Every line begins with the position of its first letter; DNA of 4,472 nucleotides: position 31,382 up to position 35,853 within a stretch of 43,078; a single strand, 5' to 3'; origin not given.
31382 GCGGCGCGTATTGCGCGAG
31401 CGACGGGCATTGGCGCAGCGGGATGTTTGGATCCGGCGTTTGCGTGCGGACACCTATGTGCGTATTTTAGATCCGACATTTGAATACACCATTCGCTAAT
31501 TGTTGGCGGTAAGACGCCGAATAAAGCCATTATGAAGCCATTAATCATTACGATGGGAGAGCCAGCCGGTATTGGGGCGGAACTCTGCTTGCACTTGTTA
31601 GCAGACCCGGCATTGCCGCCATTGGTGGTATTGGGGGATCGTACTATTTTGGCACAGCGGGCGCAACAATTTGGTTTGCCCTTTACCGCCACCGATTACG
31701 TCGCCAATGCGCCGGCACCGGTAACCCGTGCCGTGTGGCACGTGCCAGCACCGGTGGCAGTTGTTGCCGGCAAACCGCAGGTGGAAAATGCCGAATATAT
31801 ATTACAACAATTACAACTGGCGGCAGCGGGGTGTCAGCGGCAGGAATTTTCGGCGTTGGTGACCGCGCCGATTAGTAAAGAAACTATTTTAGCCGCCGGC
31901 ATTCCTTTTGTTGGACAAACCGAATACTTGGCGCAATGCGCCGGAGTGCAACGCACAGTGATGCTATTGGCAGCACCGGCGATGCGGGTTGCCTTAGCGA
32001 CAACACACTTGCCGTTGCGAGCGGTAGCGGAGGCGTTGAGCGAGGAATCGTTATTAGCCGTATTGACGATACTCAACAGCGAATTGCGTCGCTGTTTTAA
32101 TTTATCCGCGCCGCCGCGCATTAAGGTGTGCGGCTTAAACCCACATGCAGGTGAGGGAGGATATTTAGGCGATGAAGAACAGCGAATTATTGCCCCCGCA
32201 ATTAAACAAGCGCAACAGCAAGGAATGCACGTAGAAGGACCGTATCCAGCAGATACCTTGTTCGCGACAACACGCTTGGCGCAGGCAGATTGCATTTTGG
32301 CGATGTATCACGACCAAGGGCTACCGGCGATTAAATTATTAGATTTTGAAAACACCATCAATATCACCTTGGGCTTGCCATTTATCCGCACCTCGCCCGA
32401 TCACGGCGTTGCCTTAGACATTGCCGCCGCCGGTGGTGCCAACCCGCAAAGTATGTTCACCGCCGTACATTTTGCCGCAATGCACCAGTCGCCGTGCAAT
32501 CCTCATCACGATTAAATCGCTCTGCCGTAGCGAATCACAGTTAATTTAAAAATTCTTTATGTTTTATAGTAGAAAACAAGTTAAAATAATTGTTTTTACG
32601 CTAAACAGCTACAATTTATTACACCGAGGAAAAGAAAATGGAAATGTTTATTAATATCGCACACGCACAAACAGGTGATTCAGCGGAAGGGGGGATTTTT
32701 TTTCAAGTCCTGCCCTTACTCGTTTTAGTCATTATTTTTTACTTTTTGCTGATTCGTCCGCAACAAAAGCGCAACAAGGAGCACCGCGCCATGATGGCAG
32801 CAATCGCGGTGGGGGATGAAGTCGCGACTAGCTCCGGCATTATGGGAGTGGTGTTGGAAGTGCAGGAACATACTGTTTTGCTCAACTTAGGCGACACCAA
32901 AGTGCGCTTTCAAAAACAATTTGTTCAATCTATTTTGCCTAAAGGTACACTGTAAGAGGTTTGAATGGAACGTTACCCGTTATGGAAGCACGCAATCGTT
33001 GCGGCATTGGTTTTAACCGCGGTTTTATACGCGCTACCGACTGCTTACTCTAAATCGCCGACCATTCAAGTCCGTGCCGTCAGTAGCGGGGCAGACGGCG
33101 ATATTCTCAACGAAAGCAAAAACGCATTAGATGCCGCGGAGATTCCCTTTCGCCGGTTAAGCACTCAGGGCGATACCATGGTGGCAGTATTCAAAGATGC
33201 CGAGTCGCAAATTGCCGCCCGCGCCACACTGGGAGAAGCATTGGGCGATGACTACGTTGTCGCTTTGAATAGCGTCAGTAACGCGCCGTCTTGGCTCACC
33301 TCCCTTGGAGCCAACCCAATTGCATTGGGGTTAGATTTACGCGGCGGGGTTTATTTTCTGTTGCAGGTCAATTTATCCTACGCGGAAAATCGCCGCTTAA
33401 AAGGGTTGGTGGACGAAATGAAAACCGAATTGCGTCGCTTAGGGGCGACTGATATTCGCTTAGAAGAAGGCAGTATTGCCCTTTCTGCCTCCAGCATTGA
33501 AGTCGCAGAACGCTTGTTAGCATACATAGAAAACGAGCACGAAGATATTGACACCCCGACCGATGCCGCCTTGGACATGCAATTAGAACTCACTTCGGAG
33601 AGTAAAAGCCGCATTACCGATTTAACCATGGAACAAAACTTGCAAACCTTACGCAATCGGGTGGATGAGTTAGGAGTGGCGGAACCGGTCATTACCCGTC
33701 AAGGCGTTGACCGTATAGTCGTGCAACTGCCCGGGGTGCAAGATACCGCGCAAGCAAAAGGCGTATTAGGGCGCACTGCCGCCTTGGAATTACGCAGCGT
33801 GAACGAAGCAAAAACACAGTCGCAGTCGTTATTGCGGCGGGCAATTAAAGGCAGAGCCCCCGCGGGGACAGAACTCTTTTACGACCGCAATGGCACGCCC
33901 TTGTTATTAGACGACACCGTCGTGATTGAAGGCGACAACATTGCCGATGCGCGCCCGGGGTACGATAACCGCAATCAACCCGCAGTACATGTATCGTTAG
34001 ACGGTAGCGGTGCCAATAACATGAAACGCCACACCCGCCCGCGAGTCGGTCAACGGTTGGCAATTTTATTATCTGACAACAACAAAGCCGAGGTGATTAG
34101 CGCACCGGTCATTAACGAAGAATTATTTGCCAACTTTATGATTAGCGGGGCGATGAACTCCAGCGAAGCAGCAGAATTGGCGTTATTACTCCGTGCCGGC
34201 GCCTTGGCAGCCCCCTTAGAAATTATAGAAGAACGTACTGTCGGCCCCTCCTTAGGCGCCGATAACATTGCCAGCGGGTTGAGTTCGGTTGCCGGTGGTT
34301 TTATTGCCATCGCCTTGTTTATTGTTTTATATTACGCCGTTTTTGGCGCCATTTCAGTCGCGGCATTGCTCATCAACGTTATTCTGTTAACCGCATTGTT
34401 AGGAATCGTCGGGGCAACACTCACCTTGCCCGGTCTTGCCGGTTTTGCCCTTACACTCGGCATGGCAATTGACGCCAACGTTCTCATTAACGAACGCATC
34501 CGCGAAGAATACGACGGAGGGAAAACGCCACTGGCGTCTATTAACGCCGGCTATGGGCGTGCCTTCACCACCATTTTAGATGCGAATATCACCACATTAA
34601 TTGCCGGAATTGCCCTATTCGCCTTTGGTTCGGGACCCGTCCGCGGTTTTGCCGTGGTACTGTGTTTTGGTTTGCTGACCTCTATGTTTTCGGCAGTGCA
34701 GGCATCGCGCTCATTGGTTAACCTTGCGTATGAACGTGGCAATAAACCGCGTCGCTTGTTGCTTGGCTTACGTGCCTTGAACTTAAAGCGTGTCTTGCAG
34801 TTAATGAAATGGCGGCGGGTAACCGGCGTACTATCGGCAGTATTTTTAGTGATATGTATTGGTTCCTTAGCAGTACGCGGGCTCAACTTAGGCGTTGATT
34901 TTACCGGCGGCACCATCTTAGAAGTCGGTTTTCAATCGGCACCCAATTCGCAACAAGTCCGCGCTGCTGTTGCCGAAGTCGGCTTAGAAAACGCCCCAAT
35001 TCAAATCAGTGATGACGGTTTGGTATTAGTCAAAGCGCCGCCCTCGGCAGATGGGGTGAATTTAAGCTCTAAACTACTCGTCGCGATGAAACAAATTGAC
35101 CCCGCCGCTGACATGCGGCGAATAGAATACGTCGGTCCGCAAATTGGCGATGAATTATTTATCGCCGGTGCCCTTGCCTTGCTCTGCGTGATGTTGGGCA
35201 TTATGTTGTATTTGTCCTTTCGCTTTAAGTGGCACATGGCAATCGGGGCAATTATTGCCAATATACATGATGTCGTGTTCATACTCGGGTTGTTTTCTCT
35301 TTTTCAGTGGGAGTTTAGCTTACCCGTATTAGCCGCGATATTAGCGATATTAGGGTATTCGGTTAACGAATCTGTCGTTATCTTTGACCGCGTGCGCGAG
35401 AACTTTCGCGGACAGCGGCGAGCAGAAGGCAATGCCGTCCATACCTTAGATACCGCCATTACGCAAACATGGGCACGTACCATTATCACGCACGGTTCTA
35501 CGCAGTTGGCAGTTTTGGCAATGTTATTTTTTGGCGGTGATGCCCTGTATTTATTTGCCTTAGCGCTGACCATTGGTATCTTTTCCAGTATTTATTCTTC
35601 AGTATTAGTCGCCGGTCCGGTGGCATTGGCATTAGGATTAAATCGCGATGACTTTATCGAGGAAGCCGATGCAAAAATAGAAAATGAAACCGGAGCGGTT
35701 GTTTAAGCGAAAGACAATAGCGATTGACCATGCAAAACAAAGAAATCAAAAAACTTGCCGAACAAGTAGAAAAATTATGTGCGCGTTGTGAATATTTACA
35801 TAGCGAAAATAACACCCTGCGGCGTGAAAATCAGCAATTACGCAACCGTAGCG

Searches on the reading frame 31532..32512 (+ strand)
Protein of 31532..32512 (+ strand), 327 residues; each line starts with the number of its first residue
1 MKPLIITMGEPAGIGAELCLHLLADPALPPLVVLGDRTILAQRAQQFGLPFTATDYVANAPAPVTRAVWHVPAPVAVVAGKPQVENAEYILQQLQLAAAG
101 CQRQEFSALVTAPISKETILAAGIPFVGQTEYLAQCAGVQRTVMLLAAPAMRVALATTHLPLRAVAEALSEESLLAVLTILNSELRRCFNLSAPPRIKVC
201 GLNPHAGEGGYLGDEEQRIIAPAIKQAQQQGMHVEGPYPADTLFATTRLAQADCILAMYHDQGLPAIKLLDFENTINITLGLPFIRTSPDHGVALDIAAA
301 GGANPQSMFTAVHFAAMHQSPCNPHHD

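Call 36: search_protein_families(library=pfam, proteins=[window:31532-32512:+], max_evalue=0.00001)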
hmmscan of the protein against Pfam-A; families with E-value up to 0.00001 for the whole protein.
window:31532-32512:+ (327 aa): 1 family
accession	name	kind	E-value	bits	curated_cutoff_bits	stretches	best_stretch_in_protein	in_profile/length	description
PF04166.17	PdxA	-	3.9e-102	341.9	27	1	30-315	5-286/286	Pyridoxal phosphate biosynthetic protein PdxA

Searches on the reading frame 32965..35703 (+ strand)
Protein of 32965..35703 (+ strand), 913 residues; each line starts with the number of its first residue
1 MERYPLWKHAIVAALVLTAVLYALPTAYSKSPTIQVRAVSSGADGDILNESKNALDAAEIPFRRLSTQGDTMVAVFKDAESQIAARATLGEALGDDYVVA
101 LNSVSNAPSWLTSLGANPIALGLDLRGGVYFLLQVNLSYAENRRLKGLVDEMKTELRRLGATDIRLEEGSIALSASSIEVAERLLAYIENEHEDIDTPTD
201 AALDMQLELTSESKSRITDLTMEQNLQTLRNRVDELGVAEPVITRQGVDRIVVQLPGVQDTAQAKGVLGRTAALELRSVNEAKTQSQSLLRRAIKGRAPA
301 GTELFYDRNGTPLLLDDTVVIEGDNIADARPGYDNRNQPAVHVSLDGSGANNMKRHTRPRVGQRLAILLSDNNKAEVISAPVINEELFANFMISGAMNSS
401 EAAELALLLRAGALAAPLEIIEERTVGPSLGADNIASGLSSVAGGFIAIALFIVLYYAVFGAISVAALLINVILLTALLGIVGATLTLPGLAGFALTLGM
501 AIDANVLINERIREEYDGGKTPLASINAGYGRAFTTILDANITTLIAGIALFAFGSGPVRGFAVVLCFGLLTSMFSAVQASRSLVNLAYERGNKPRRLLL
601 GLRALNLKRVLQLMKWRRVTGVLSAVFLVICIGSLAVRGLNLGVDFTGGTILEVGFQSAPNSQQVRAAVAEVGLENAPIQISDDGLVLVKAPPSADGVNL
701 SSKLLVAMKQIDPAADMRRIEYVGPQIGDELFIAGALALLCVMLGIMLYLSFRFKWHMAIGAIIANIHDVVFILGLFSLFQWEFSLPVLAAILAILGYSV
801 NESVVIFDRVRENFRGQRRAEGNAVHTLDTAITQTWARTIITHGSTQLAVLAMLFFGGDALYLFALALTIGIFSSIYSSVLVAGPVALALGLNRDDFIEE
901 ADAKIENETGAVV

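Call 36: search_protein_families(library=pfam, proteins=[window:32965-35703:+], max_evalue=0.00001)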
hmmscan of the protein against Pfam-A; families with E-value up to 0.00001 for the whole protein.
window:32965-35703:+ (913 aa): 5 families
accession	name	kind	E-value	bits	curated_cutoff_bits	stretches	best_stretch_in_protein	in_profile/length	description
PF02355.23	SecD_SecF_C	-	8.9e-74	247.4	20.5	2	707-891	5-187/189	Protein export membrane protein SecD/SecF, C-terminal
PF22599.2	SecDF_P1_head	-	6.4e-31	107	27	1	303-416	2-114/114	SecDF, P1 head subdomain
PF21760.3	SecD_1st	-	1.4e-26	92.1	27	1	222-280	1-59/60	Protein translocase subunit SecDF, P1 domain, N-terminal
PF13721.11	SecD-TM1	-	2e-24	86.4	30.5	1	1-101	1-103/103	SecD export protein N-terminal TM region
PF07549.19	Sec_GG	-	9.3e-16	57.2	20.3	1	634-658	2-26/28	SecD/SecF GG Motif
